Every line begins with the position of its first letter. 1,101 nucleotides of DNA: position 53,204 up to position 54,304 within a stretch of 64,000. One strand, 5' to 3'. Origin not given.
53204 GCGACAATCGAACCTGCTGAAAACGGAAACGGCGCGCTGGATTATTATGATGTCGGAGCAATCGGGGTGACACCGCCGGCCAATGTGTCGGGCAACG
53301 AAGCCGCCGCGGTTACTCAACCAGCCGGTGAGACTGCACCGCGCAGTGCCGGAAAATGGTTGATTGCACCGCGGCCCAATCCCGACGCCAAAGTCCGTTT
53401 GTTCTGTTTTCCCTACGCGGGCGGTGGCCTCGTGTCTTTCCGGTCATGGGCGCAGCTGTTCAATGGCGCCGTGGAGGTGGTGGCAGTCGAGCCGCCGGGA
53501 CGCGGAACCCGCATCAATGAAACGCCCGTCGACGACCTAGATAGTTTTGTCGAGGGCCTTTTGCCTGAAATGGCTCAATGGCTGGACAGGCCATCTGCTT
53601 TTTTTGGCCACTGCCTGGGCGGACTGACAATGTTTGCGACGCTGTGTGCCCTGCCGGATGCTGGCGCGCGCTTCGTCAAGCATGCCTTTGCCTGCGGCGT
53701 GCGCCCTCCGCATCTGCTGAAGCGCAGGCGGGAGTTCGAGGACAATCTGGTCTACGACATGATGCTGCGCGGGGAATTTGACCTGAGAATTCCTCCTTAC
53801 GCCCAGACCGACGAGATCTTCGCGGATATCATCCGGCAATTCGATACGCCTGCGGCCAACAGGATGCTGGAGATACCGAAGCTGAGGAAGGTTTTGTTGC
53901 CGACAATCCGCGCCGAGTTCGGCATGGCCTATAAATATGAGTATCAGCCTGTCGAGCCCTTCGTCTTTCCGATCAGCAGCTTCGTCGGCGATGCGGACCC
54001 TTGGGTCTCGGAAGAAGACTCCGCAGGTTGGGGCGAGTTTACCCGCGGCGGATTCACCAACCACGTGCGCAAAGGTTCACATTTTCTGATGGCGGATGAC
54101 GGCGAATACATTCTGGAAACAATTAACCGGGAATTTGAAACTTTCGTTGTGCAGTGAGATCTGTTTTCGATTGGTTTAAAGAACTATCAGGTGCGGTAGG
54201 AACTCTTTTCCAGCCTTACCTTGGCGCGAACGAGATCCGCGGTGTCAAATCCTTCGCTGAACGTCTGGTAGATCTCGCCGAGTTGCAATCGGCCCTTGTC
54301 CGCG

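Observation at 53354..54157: The PKS thioesterase has Cys instead of Ser at the nucleophile elbow (GHCLGG)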

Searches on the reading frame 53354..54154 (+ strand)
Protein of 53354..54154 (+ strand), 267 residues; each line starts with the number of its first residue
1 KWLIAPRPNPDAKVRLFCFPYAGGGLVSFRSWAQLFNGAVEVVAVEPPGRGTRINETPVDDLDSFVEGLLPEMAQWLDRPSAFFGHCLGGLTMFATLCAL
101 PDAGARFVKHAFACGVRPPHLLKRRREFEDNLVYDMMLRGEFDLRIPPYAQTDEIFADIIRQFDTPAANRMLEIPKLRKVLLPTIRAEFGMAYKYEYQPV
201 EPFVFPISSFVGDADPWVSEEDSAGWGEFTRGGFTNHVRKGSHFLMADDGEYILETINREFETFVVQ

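Call 5: search_protein_families(library=pfam, proteins=[window:53354-54154:+], max_evalue=0.01)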
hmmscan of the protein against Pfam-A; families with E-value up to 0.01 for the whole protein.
window:53354-54154:+ (267 aa): 2 families
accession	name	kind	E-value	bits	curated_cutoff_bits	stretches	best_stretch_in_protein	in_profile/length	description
PF00975.26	Thioesterase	-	8.9e-26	91.9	26.4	1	15-259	2-224/226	Thioesterase domain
PF12697.13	Abhydrolase_6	-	5.3e-08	34.2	26.3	1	31-251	19-212/217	Alpha/beta hydrolase family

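Call 9: search_solved_structures(query=window:53354-54154:+, max_evalue=0.01, show_alignments=3)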
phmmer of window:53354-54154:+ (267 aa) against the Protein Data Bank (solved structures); distinct sequences matched with E-value up to 0.01: 14.
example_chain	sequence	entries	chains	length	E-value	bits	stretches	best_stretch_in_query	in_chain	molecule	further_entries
3flb_A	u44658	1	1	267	1.1e-32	116.7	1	1-258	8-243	RifR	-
3fla_A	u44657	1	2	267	1.3e-32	116.4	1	1-258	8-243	RifR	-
9pc6_A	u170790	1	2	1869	3.4e-30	108.5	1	1-258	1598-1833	6-deoxyerythronolide-B synthase,RifR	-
3qmw_A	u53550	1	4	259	3.4e-30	108.5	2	7-127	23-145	Thioesterase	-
3qmv_A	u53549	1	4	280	4.6e-30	108.1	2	7-127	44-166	Thioesterase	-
6vap_A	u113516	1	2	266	1.9e-24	89.6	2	2-106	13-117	Thioesterase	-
2k2q_B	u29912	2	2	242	1.4e-20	76.9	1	12-125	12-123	Surfactin synthetase thioesterase subunit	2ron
6fvj_A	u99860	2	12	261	1.8e-18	70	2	12-156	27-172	Thioesterase | Probable thioesterase TesA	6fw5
5ugz_A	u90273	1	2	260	9.7e-18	67.6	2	5-120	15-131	Putative thioesterase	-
4xjv_A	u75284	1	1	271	3.1e-17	66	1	8-126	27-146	S-acyl fatty acid synthase thioesterase, medium chain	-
7e3z_A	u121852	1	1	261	9.3e-12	48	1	5-244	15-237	thioesterase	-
6n8e_A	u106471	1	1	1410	1.2e-06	31.2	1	11-109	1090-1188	holo-ObiF1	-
6ba9_A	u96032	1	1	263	2e-05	27.3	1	15-126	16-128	Iron aquisition yersiniabactin synthesis enzyme, YbtT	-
6ba8_A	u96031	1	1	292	4e-05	26.3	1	15-126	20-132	Iron aquisition yersiniabactin synthesis enzyme, YbtT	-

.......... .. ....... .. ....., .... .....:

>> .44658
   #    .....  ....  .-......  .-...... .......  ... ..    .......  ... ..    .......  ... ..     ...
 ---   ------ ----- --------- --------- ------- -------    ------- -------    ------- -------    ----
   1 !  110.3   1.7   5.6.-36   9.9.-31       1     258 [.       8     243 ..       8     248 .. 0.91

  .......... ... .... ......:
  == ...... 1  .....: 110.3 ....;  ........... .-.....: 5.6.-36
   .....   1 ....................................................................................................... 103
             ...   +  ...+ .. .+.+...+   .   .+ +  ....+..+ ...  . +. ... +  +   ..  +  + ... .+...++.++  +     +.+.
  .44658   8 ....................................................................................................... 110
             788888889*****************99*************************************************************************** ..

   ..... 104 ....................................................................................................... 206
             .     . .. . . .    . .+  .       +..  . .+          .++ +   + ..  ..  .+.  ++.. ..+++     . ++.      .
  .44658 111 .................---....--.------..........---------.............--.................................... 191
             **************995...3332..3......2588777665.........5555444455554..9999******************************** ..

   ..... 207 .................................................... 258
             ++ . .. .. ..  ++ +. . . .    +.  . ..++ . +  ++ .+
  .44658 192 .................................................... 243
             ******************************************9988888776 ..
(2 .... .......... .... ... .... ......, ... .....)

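Call 10: find_homologous_proteins(query=window:53354-54154:+, max_evalue=0.00001)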
Query window:53354-54154:+ (267 aa): 614 proteins with E <= 0.00001 among 1018 candidates; the best 120 are listed.
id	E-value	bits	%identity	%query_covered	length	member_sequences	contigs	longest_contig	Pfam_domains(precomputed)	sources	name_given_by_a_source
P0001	2.6e-176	603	96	100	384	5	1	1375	PF12697.14,PF00975.27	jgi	jgi:surfactin synthase thioesterase subunit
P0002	1.2e-161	555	89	100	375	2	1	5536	PF12697.14,PF00975.27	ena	-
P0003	1.9e-155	534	85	100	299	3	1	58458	PF12697.14,PF00975.27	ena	-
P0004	5.2e-152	523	84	99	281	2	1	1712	PF12697.14,PF00975.27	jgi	jgi:surfactin synthase thioesterase subunit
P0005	6.9e-151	519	83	100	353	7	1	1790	PF00975.27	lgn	-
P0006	1.4e-150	518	82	100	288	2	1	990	PF12697.14,PF00975.27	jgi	jgi:surfactin synthase thioesterase subunit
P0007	4.2e-150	517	83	97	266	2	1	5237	PF12697.14,PF00975.27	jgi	jgi:surfactin synthase thioesterase subunit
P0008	2.0e-149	515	81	100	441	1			PF00550.32,PF00975.27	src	-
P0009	3.2e-149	514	81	100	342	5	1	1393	PF00975.27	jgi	jgi:surfactin synthase thioesterase subunit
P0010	1.7e-148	511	82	100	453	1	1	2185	PF00550.32,PF12697.14,PF00975.27,PF23297.2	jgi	jgi:surfactin synthase thioesterase subunit/aryl carrier-like protein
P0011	2.0e-148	511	80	100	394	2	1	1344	PF12697.14,PF00975.27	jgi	jgi:surfactin synthase thioesterase subunit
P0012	3.7e-148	510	81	100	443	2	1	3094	PF00975.27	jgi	-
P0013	4.9e-148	510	95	85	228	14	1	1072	PF12697.14,PF00975.27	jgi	jgi:surfactin synthase thioesterase subunit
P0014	1.1e-147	509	81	100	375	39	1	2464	PF12697.14,PF00975.27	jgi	jgi:surfactin synthase thioesterase subunit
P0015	1.7e-147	508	81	100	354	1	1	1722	PF12697.14,PF00975.27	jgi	jgi:surfactin synthase thioesterase subunit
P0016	3.6e-147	507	82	98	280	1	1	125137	PF12697.14,PF00975.27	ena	-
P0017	4.0e-147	507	82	98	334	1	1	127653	PF12697.14,PF00975.27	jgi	jgi:surfactin synthase thioesterase subunit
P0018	5.3e-146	503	83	97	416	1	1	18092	PF00550.32,PF12697.14,PF00975.27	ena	-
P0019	2.0e-145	501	80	99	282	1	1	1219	PF12697.14,PF00975.27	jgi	jgi:surfactin synthase thioesterase subunit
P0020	4.8e-145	500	81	100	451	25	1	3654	PF00550.32,PF12697.14,PF00975.27,PF23297.2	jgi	jgi:surfactin synthase thioesterase subunit/acyl carrier protein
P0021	4.8e-145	500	79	100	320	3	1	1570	PF12697.14,PF00975.27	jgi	jgi:surfactin synthase thioesterase subunit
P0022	6.8e-145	500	79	99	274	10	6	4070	PF12697.14,PF00975.27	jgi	jgi:surfactin synthase thioesterase subunit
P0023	6.2e-144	497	80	99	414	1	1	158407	PF00550.32,PF12697.14,PF00975.27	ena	-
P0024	1.2e-143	496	80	99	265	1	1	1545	PF12697.14,PF00975.27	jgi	jgi:surfactin synthase thioesterase subunit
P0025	3.4e-143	494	79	99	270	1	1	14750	PF12697.14,PF00975.27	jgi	jgi:surfactin synthase thioesterase subunit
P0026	8.8e-143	493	78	100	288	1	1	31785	PF12697.14,PF00975.27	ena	-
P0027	1.7e-142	492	80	97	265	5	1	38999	PF12697.14,PF00975.27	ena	-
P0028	4.2e-142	490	80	97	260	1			PF12697.14,PF00975.27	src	-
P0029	4.3e-142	490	82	96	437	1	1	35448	PF00550.32,PF12697.14,PF00975.27,PF23297.2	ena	-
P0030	2.0e-141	488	76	100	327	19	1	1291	PF12697.14,PF00975.27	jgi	jgi:surfactin synthase thioesterase subunit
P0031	5.0e-141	487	77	99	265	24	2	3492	PF12697.14,PF00975.27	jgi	jgi:surfactin synthase thioesterase subunit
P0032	1.0e-140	486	77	98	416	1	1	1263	PF12697.14,PF00975.27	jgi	jgi:surfactin synthase thioesterase subunit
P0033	3.1e-140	484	79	100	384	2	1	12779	PF12697.14,PF00975.27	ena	-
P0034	2.5e-139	481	77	99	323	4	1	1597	PF12697.14,PF00975.27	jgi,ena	jgi:surfactin synthase thioesterase subunit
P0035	4.1e-139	481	77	100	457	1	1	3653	PF00550.32,PF12697.14,PF00975.27,PF23297.2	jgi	-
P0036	4.8e-139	480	77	98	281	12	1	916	PF12697.14,PF00975.27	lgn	-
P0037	7.0e-139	480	76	100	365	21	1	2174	PF12697.14,PF00975.27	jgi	-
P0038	2.6e-138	478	81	94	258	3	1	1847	PF12697.14,PF00975.27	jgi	jgi:surfactin synthase thioesterase subunit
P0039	1.3e-137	476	76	98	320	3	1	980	PF12697.14,PF00975.27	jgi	jgi:surfactin synthase thioesterase subunit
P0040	1.8e-137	475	76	98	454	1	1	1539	PF00550.32,PF12697.14,PF00975.27,PF23297.2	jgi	jgi:surfactin synthase thioesterase subunit/acyl carrier protein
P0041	4.2e-137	474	75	100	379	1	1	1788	PF00975.27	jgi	jgi:surfactin synthase thioesterase subunit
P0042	2.8e-136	471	76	97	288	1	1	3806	PF12697.14,PF00975.27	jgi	jgi:surfactin synthase thioesterase subunit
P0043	4.1e-136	471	77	98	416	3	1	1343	PF00975.27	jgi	jgi:surfactin synthase thioesterase subunit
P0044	7.9e-136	470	75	100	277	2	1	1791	PF12697.14,PF00975.27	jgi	-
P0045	9.4e-135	466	75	98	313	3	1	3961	PF12697.14,PF00975.27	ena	-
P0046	5.7e-133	461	74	98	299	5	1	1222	PF12697.14,PF00975.27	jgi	jgi:surfactin synthase thioesterase subunit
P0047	6.1e-133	460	83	88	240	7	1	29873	PF12697.14,PF00975.27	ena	-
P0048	3.0e-132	458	75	97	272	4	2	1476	PF12697.14,PF00975.27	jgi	jgi:surfactin synthase thioesterase subunit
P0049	7.1e-131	454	100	73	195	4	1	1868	PF00975.27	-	-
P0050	9.4e-131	453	80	91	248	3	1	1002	PF12697.14,PF00975.27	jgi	jgi:surfactin synthase thioesterase subunit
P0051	1.0e-128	447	74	97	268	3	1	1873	PF12697.14,PF00975.27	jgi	jgi:surfactin synthase thioesterase subunit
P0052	3.4e-128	445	86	83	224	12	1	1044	PF12697.14,PF00975.27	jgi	jgi:surfactin synthase thioesterase subunit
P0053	3.8e-128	445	73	98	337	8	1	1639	PF12697.14,PF00975.27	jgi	-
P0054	9.0e-128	443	72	98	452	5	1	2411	PF00550.32,PF00975.27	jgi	jgi:surfactin synthase thioesterase subunit/acyl carrier protein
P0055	2.0e-127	442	83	87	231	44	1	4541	PF12697.14,PF00975.27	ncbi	ncbi:MAG: alpha/beta fold hydrolase, partial [Pseudolabrys sp.]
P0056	4.8e-127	441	72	98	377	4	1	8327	PF00550.32,PF12697.14,PF00975.27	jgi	jgi:surfactin synthase thioesterase subunit/acyl carrier protein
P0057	6.5e-125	434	69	100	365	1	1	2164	PF12697.14,PF00975.27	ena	-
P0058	6.8e-125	434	82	84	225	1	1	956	PF12697.14,PF00975.27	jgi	-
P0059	1.1e-124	433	69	100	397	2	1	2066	PF00550.32,PF12697.14,PF00975.27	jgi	jgi:surfactin synthase thioesterase subunit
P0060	4.9e-122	425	84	82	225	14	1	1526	PF00975.27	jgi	jgi:surfactin synthase thioesterase subunit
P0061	3.3e-120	419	73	90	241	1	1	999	PF12697.14,PF00975.27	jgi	jgi:surfactin synthase thioesterase subunit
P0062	7.2e-114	398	64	100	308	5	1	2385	PF12697.14,PF00561.27,PF00975.27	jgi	jgi:surfactin synthase thioesterase subunit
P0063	4.8e-113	395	80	79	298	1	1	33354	PF00975.27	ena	-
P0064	6.0e-112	392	73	85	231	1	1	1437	PF12697.14,PF00975.27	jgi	jgi:surfactin synthase thioesterase subunit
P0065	1.4e-108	380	74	82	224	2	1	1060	PF00975.27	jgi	jgi:surfactin synthase thioesterase subunit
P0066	5.9e-105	369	81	73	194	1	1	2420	PF00975.27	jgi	-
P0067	2.8e-104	366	79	74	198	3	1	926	PF00975.27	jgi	jgi:surfactin synthase thioesterase subunit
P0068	2.4e-103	363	77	74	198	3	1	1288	PF00975.27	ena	-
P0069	1.0e-102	361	80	73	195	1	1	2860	PF00975.27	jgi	jgi:surfactin synthase thioesterase subunit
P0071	3.3e-100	353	73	78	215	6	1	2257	PF00975.27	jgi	-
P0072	5.2e-100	352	75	76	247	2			PF00975.27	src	-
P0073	1.2e-98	348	78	70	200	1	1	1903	PF00975.27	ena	-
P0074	5.9e-98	346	73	77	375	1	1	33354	PF00550.32,PF12697.14,PF00975.27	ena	-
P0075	3.3e-97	343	64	89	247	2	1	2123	PF12697.14,PF00975.27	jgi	-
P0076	4.2e-96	340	84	65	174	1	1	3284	PF00975.27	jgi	-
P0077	4.8e-96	339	70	76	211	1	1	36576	PF00975.27,PF12146.16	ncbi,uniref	ncbi:thioesterase II family protein, partial [Pseudorhodoplanes sp.]|uniref:thioesterase II family p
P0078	5.0e-93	329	80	66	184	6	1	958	PF00975.27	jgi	jgi:surfactin synthase thioesterase subunit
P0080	3.4e-90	320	68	79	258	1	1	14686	PF12697.14,PF00975.27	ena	-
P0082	6.6e-87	309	83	60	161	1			PF12697.14,PF00975.27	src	-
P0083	2.6e-86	307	77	65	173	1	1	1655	PF00975.27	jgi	-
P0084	1.4e-85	305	78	66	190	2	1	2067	PF00975.27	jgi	jgi:surfactin synthase thioesterase subunit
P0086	4.8e-84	300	80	59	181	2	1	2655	PF00975.27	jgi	jgi:surfactin synthase thioesterase subunit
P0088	3.1e-82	294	75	65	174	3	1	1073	PF00975.27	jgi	jgi:epothilone polyketide synthase C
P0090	1.3e-81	292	46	97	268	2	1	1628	PF00975.27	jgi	jgi:surfactin synthase thioesterase subunit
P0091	1.6e-79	285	48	97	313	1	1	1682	PF00975.27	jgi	jgi:surfactin synthase thioesterase subunit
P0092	1.9e-79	285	75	61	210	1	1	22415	PF00975.27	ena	-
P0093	8.8e-77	276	47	98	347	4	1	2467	PF00550.32,PF00975.27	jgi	jgi:surfactin synthase thioesterase subunit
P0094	9.1e-76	273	48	97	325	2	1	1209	PF12697.14,PF00975.27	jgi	jgi:epothilone polyketide synthase C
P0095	1.3e-75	272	47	97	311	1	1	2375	PF12697.14,PF00975.27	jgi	jgi:epothilone polyketide synthase C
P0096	1.5e-75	272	47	98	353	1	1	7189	PF00550.32,PF00975.27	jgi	jgi:surfactin synthase thioesterase subunit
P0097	2.6e-75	271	46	98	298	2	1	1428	PF00975.27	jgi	jgi:surfactin synthase thioesterase subunit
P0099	3.5e-75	271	45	98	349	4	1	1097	PF12697.14,PF00975.27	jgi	jgi:surfactin synthase thioesterase subunit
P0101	2.1e-74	268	46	100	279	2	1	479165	PF00975.27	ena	-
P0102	2.3e-74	268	47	98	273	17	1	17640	PF12697.14,PF00975.27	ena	-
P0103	4.3e-74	267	44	99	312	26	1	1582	PF12697.14,PF00975.27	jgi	jgi:epothilone polyketide synthase C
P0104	4.4e-74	267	46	98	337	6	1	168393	PF00550.32,PF12697.14,PF00975.27,PF23297.2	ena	-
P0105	9.5e-74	266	45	98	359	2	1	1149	PF00550.32,PF12697.14,PF00975.27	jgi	jgi:surfactin synthase thioesterase subunit/acyl carrier protein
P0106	1.1e-73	266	84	52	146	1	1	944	PF00975.27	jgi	jgi:surfactin synthase thioesterase subunit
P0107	1.5e-73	266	46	97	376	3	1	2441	PF00550.32,PF00975.27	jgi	jgi:surfactin synthase thioesterase subunit/acyl carrier protein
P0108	3.0e-73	265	46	98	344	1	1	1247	PF12697.14,PF00975.27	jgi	jgi:epothilone polyketide synthase C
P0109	3.7e-73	264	46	98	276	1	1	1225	PF12697.14,PF00975.27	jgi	jgi:surfactin synthase thioesterase subunit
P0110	3.8e-73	264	44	98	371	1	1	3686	PF00550.32,PF00975.27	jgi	jgi:surfactin synthase thioesterase subunit/acyl carrier protein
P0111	4.0e-73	264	45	97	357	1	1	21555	PF00550.32,PF00975.27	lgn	-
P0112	5.2e-73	264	47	97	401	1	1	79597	PF00550.32,PF12697.14,PF00975.27,PF23297.2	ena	-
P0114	9.4e-73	263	45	99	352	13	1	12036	PF12697.14,PF00975.27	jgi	jgi:epothilone polyketide synthase C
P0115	1.8e-72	262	45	100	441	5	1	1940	PF00550.32,PF12697.14,PF00975.27,PF23297.2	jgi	jgi:epothilone polyketide synthase C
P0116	3.0e-72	261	46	99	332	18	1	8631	PF00975.27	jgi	jgi:surfactin synthase thioesterase subunit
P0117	3.2e-72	261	46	98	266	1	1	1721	PF12697.14,PF00975.27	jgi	jgi:surfactin synthase thioesterase subunit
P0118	4.6e-72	261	45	97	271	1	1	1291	PF00975.27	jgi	-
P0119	2.1e-71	259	45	99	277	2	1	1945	PF12697.14,PF00975.27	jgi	jgi:epothilone polyketide synthase C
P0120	3.7e-71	258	46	98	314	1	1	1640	PF12697.14,PF00975.27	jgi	jgi:epothilone polyketide synthase C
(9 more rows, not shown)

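Call 17: find_related_loci(query=A1, collection=genome_contigs, flank=10000)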
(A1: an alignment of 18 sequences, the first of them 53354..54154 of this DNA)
Query A1 (267 aa) in genome_contigs; peptide patterns used: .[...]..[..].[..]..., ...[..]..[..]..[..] (x = any residue, [..] = any of these).
440 stretches matched a pattern; 359 encode a relative of the query (tblastn E <= 1e-3); the best 80 are kept; 80 distinct loci.
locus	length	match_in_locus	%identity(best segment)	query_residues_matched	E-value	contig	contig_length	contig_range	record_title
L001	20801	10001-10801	96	1-267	5e-177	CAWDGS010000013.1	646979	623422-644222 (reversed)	MAG: uncultured Alphaproteobacteria bacterium isolate MFD06298.bin.1.142 genome assembly, contig: contig_60874, whole ge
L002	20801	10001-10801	93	1-267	3e-172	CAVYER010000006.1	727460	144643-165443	MAG: uncultured Alphaproteobacteria bacterium isolate MFD00991.bin.2.9 genome assembly, contig: contig_23916, whole geno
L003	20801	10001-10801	91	1-267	1e-168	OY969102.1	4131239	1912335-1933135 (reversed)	MAG: uncultured Alphaproteobacteria bacterium isolate MFD05513.bin.1.3 genome assembly, chromosome: 1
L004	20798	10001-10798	89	1-266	5e-164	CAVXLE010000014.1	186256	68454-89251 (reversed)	MAG: uncultured proteobacterium isolate MFD05942.bin.2.67 genome assembly, contig: contig_706, whole genome shotgun sequ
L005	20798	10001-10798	85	1-266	2e-157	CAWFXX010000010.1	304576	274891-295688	MAG: uncultured Alphaproteobacteria bacterium isolate MFD06714.bin.1.224 genome assembly, contig: contig_8009, whole gen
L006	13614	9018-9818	82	1-267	2e-154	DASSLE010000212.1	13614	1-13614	MAG TPA_asm: Pseudolabrys sp. isolate SMAG_U1162 k141_690785, whole genome shotgun sequence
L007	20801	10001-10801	84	1-267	2e-154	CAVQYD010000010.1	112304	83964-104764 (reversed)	MAG: uncultured Alphaproteobacteria bacterium isolate MFD00031.bin.2.114 genome assembly, contig: contig_22138, whole ge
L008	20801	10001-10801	82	1-267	2e-154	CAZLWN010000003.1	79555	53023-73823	MAG TPA_asm: uncultured Undibacter sp. isolate binchicken_co262_85 genome assembly, contig: NODE_188_length_79555_cov_13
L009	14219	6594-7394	84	1-267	2e-153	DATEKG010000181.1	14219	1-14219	MAG TPA_asm: Pseudolabrys sp. isolate SMAG_U8884 k141_2083347, whole genome shotgun sequence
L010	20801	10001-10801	83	1-267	8e-153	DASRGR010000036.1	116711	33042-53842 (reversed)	MAG TPA_asm: Pseudolabrys sp. isolate SMAG_U10063 k141_919122, whole genome shotgun sequence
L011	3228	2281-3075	83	1-265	4e-159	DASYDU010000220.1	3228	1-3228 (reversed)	MAG TPA_asm: Lacipirellulaceae bacterium isolate SMAG_U4967 k141_1527337, whole genome shotgun sequence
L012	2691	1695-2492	82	1-266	3e-161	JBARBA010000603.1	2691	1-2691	MAG: Anaerolineales bacterium isolate MFD05764_ilm_asm_bin8 k127_2961466, whole genome shotgun sequence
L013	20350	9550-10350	82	1-267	3e-152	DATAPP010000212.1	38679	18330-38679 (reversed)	MAG TPA_asm: Pseudolabrys sp. isolate SMAG_U5444 k141_506420, whole genome shotgun sequence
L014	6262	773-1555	84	1-261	8e-153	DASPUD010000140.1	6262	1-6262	MAG TPA_asm: Pseudolabrys sp. isolate SMAG_U12294 k141_1911194, whole genome shotgun sequence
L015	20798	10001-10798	82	1-266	5e-152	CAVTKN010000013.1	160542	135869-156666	MAG: uncultured Alphaproteobacteria bacterium isolate MFD05513.bin.1.202 genome assembly, contig: contig_49760, whole ge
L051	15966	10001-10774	47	1-258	4e-76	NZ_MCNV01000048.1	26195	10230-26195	Paraburkholderia nodosa strain CNPSo 1341 scaffold_47, whole genome shotgun sequence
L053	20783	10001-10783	45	2-262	9e-76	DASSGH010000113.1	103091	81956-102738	MAG TPA_asm: Xanthobacteraceae bacterium isolate SMAG_U1028 k141_49137, whole genome shotgun sequence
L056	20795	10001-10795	45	2-266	3e-75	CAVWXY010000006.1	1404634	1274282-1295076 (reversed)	MAG: uncultured Alphaproteobacteria bacterium isolate MFD00822.bin.2.42 genome assembly, contig: contig_22442, whole gen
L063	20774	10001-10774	46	1-258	2e-73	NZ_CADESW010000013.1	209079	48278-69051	Burkholderia stagnalis strain LMG 28156, whole genome shotgun sequence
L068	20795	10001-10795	45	1-265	3e-75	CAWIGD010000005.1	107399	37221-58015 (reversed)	MAG: uncultured Alphaproteobacteria bacterium isolate MFD00392.bin.2.84 genome assembly, contig: contig_1213, whole geno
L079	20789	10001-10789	42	1-263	7e-72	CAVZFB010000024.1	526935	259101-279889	MAG: uncultured Alphaproteobacteria bacterium isolate MFD05841.bin.2.6 genome assembly, contig: contig_14491, whole geno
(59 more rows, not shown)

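Call 20: search_protein_representatives(protein=window:53354-54154:+)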
Query: 267 residues. Proteins with E-value up to 0.001 (for the whole library): 13805; up to 1e-10: 8536; up to 1e-30: 286. The best 150 are listed.
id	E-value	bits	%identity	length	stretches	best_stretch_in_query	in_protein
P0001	8.3e-177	602.7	96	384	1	1-267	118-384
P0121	1.0e-149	513.8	83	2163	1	1-263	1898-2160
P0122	5.0e-143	491.8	78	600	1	1-265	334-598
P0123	8.8e-140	481.2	77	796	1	1-267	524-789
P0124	3.0e-128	443.4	73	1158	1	1-261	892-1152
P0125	1.7e-113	394.9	65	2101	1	1-262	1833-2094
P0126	3.6e-113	393.9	66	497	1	1-259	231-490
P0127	3.2e-103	361.2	59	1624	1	2-262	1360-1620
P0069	3.3e-103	361.2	80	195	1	73-266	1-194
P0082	2.1e-87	309.4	83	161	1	12-172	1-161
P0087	1.6e-83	296.6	83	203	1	62-220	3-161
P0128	3.1e-82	292.4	50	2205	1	2-260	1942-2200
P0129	6.8e-71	255.2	44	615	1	1-261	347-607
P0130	9.1e-71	254.8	46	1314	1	2-261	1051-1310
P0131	1.5e-70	254.0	46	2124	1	2-261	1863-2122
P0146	3.2e-65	236.6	44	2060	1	1-256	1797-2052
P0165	2.6e-57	210.6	34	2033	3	1-257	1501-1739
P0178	2.5e-52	194.3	30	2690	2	2-258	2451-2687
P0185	8.6e-48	179.4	31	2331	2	3-262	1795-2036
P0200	1.5e-40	155.7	32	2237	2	2-259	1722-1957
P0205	7.5e-39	150.1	33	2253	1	2-257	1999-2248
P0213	8.9e-38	146.5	33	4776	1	3-249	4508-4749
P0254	3.8e-34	134.6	32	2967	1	2-257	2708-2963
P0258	8.2e-34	133.5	32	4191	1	1-251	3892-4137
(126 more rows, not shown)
